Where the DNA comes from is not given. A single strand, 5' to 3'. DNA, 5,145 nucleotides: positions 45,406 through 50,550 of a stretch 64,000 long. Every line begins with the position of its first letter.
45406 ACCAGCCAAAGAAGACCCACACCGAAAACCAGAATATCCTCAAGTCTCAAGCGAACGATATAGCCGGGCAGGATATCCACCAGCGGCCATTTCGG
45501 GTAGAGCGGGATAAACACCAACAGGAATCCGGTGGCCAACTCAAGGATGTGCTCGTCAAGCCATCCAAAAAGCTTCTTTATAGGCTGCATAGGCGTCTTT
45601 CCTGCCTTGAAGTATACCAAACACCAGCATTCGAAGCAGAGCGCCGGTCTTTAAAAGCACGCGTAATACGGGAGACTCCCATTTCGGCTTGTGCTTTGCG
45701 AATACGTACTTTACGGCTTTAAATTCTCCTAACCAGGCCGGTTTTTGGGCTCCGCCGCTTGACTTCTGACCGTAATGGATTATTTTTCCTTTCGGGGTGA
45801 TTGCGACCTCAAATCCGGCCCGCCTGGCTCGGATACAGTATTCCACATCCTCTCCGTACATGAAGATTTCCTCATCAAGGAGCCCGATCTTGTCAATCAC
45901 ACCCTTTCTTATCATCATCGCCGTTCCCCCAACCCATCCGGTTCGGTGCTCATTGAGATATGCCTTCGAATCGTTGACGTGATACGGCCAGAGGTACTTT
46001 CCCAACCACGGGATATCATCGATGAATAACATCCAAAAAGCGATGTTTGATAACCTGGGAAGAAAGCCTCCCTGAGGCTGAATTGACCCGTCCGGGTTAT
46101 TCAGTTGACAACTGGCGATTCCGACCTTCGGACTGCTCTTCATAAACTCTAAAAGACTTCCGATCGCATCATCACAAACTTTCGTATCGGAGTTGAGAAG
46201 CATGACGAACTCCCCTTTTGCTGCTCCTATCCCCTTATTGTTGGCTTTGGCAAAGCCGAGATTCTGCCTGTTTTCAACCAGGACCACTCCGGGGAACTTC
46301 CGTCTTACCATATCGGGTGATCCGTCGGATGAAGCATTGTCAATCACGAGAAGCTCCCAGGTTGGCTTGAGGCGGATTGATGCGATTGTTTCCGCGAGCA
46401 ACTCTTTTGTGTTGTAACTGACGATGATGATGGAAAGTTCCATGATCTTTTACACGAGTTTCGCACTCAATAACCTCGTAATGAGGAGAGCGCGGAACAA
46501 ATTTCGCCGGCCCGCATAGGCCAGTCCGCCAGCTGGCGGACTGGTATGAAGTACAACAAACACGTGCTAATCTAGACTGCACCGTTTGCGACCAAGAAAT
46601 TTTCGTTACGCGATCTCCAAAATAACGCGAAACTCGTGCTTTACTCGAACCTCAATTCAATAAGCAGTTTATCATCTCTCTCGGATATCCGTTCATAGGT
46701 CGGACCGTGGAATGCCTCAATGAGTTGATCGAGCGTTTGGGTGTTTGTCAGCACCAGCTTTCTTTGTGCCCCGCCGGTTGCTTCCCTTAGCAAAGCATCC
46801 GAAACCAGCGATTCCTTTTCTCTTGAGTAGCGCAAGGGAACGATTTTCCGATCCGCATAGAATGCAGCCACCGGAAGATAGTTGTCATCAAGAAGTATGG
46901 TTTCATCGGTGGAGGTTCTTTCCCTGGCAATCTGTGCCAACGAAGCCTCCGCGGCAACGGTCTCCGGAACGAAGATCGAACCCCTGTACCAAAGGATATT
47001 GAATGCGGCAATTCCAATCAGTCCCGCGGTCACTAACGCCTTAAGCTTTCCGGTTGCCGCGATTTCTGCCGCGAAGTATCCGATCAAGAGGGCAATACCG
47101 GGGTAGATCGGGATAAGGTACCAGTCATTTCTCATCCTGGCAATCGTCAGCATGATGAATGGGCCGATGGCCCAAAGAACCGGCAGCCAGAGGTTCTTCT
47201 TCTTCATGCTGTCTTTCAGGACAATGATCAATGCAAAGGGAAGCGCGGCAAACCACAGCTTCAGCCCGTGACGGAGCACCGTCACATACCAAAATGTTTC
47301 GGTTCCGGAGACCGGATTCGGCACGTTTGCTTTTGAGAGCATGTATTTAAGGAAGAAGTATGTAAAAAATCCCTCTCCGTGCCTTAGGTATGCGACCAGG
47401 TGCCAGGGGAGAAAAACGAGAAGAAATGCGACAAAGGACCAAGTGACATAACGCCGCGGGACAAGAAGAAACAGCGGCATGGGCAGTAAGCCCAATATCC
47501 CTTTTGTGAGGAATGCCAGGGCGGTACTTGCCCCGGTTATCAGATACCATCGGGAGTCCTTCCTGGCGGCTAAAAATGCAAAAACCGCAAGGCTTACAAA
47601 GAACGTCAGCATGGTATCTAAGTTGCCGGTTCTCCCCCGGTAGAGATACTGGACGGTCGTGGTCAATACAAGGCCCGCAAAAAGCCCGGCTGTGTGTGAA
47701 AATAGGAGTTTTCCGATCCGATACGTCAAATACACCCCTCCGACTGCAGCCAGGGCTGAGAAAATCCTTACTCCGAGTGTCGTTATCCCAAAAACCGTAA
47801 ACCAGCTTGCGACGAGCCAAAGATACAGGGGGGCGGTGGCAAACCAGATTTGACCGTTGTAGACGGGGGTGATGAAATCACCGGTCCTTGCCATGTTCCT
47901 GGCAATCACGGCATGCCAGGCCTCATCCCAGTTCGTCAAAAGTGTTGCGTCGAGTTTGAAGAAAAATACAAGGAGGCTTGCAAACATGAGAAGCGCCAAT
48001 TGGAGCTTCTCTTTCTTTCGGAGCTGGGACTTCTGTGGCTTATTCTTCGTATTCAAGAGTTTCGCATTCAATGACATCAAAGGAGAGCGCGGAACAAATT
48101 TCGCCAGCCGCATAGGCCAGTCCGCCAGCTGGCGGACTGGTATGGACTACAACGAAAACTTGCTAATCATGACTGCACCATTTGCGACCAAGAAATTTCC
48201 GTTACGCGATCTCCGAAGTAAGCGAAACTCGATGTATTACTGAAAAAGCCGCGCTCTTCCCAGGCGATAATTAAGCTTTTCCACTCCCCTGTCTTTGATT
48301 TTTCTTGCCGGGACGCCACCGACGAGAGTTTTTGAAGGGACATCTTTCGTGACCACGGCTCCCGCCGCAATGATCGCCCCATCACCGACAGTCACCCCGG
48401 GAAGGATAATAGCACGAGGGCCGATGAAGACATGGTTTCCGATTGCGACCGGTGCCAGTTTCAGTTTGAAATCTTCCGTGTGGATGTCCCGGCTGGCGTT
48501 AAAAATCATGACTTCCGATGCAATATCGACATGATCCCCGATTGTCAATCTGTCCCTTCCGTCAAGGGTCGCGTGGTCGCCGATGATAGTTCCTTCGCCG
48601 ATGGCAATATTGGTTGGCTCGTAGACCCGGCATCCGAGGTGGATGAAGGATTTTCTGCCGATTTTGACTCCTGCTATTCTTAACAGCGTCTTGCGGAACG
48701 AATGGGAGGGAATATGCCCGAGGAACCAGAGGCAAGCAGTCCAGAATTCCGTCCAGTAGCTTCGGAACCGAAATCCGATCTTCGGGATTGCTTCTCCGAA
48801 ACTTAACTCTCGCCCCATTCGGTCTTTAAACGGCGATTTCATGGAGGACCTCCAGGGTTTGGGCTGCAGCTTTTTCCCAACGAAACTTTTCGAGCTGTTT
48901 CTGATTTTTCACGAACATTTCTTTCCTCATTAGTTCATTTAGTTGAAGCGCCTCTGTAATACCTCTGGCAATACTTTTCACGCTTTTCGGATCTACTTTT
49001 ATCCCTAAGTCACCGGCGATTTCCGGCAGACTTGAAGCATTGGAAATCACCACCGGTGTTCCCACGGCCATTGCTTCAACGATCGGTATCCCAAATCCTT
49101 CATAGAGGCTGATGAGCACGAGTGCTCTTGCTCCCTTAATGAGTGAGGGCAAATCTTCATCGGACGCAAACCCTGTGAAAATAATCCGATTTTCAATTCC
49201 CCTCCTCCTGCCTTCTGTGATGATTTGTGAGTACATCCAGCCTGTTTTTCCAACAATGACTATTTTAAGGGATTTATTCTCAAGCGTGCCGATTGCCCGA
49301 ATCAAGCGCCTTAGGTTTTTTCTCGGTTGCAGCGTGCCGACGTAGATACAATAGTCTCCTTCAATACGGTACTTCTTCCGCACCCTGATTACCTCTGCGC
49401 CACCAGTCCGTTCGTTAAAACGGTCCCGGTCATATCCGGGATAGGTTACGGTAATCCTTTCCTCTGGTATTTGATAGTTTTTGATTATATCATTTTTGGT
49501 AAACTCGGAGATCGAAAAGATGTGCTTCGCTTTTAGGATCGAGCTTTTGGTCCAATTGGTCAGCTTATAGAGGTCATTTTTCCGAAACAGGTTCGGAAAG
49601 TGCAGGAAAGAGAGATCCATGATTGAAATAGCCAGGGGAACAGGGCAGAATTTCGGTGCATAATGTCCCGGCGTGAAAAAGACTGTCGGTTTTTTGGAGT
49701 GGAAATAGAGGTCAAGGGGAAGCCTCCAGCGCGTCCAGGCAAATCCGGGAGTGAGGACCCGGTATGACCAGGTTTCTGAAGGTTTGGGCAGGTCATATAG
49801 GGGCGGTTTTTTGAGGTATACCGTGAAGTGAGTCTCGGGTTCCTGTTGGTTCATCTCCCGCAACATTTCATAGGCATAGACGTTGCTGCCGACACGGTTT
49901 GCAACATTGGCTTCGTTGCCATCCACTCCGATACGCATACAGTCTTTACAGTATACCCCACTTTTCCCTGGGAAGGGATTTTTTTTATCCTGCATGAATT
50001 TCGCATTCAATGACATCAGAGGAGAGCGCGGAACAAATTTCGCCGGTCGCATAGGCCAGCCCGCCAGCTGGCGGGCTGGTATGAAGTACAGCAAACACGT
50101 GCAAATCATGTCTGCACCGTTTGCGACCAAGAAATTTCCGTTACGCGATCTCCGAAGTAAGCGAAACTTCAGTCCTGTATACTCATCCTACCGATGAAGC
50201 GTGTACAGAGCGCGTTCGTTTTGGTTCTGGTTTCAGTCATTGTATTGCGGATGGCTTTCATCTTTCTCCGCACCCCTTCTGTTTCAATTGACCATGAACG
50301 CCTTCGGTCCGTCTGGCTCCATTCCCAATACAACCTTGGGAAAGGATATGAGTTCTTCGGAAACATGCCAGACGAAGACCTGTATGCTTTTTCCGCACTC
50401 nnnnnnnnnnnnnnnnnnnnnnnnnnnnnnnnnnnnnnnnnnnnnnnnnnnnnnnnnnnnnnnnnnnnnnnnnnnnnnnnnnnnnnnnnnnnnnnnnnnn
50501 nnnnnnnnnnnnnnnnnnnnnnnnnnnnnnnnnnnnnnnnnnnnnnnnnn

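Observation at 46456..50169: Three copies of a ~175-bp TIR-bounded palindromic repeat fill the only sizeable gaps in the glycosyltransferase array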

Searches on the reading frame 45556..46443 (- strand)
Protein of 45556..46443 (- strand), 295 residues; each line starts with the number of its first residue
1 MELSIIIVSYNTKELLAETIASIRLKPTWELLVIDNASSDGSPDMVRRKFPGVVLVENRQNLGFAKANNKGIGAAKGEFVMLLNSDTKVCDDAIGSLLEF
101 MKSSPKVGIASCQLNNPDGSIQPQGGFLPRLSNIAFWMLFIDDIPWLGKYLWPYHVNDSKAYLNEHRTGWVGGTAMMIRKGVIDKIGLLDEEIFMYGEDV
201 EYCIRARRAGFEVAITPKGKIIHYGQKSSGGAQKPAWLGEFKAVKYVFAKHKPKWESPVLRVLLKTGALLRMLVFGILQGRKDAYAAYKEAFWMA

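Call 12: search_protein_families(library=pfam, proteins=[window:45556-46443:-])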
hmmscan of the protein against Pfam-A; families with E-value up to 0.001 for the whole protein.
window:45556-46443:- (295 aa): 4 families
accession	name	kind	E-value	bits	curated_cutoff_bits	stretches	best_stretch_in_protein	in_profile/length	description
PF00535.33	Glycos_transf_2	-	2.1e-23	83.5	23.3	1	4-110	1-112/168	Glycosyl transferase family 2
PF13641.12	Glyco_tranf_2_3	-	4.4e-16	60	27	1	3-228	3-216/230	Glycosyltransferase like family 2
PF13632.12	Glyco_trans_2_3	-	8.1e-05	23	27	0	167-217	69-117/198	Glycosyl transferase family group 2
PF10111.15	Glyco_tranf_2_2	-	0.00091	19.2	27.3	0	4-102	1-107/276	Glycosyltransferase like family 2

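Call 19: find_encoding_contigs(protein=window:45556-46443:-, flank=10000, max_places=6)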
Protein window:45556-46443:- (295 aa): 23 contigs read that carry it; 6 places shown.
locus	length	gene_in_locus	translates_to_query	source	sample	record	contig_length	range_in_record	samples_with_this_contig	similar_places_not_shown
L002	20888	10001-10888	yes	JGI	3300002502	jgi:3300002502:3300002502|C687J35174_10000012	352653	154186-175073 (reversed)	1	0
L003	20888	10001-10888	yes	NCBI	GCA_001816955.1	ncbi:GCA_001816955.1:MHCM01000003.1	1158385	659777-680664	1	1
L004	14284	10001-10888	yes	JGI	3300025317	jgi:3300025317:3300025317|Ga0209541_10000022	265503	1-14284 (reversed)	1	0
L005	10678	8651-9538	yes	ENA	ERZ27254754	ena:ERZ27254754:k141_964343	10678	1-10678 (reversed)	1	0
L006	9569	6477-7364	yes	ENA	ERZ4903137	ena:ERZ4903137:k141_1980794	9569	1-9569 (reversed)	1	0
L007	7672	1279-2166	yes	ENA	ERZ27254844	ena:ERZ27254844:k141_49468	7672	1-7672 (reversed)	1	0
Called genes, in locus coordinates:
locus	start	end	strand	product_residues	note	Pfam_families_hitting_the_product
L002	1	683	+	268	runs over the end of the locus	PF00535:Glycos_transf_2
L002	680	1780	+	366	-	PF00534:Glycos_transf_1, PF13692:Glyco_trans_1_4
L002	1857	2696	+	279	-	PF00535:Glycos_transf_2, PF10111:Glyco_tranf_2_2, PF13641:Glyco_tranf_2_3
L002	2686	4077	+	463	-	PF13231:PMT_2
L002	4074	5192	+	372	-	PF13439:Glyco_transf_4, PF00534:Glycos_transf_1, PF13692:Glyco_trans_1_4, PF13524:Glyco_trans_1_2 (weak), PF20706:GT4-conflict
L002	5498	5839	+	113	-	-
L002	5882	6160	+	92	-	-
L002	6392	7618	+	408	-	PF13439:Glyco_transf_4, PF00534:Glycos_transf_1, PF20706:GT4-conflict (weak), PF13692:Glyco_trans_1_4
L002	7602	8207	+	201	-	PF00132:Hexapep, PF14602:Hexapep_2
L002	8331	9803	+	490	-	PF02366:PMT, PF13231:PMT_2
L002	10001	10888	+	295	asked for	PF00535:Glycos_transf_2, PF13641:Glyco_tranf_2_3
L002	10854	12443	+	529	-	PF04932:Wzy_C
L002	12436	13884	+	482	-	PF02366:PMT, PF13231:PMT_2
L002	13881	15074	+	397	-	PF13439:Glyco_transf_4, PF00534:Glycos_transf_1, PF13692:Glyco_trans_1_4, PF13524:Glyco_trans_1_2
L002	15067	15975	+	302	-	PF00535:Glycos_transf_2, PF10111:Glyco_tranf_2_2 (weak), PF13641:Glyco_tranf_2_3, PF13632:Glyco_trans_2_3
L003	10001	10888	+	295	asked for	PF00535:Glycos_transf_2, PF13641:Glyco_tranf_2_3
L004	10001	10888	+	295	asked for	PF00535:Glycos_transf_2, PF13641:Glyco_tranf_2_3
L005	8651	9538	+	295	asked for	PF00535:Glycos_transf_2, PF13641:Glyco_tranf_2_3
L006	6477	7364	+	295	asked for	PF00535:Glycos_transf_2, PF13641:Glyco_tranf_2_3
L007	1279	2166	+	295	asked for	PF00535:Glycos_transf_2, PF13641:Glyco_tranf_2_3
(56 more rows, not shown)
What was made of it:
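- Gene callers place start codons inside the element (call 19). NCBI calls the GT4 gene from the ATG at 49938 (call 19).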

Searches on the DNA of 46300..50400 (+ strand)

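Call 20: search_rna_families(source=window, start=46300, end=50400, threshold=evalue, max_evalue=10)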
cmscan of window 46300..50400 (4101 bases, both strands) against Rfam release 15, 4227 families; matches with E-value up to 10: 6.
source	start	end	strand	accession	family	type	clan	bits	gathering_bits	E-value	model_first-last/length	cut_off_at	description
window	49937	49986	+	RF02451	ncr1241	Gene; sRNA;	-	20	60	5.4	1-63/63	no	Bacillus sRNA ncr1241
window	47966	48018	+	RF01489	sbrA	Gene; sRNA;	-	19.4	45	1.5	1-71/71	no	Listeria sRNA sbrA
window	49662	49789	+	RF02204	WT1-AS_2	Gene; lncRNA;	-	17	45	4.4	1-137/137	no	WT1 antisense RNA conserved region 2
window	50125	50171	+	RF01933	bxd_5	Gene; lncRNA;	-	16.5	50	1.2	1-57/57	no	Bithoraxoid conserved region 5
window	48171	48236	+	RF01933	bxd_5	Gene; lncRNA;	-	15.7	50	2.1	1-57/57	no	Bithoraxoid conserved region 5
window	50052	50079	-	RF00010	RNaseP_bact_a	Gene; ribozyme;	CL00002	9.7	100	6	1-367/367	no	Bacterial RNase P class A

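Call 61: search_dna_similar(query=window:48054-48233:+, collection=plasmids, mode=distant, max_evalue=0.01, max_rows=10)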
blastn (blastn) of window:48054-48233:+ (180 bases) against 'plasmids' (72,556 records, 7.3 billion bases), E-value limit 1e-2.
No match.

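Call 62: search_dna_similar(query=window:48054-48233:+, collection=phages, mode=distant, max_evalue=0.01, max_rows=10)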
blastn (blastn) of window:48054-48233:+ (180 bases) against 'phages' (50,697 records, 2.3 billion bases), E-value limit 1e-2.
No match.
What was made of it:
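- Tried and rejected: Distant blastn against plasmids and phages: no match (calls 61, 62).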
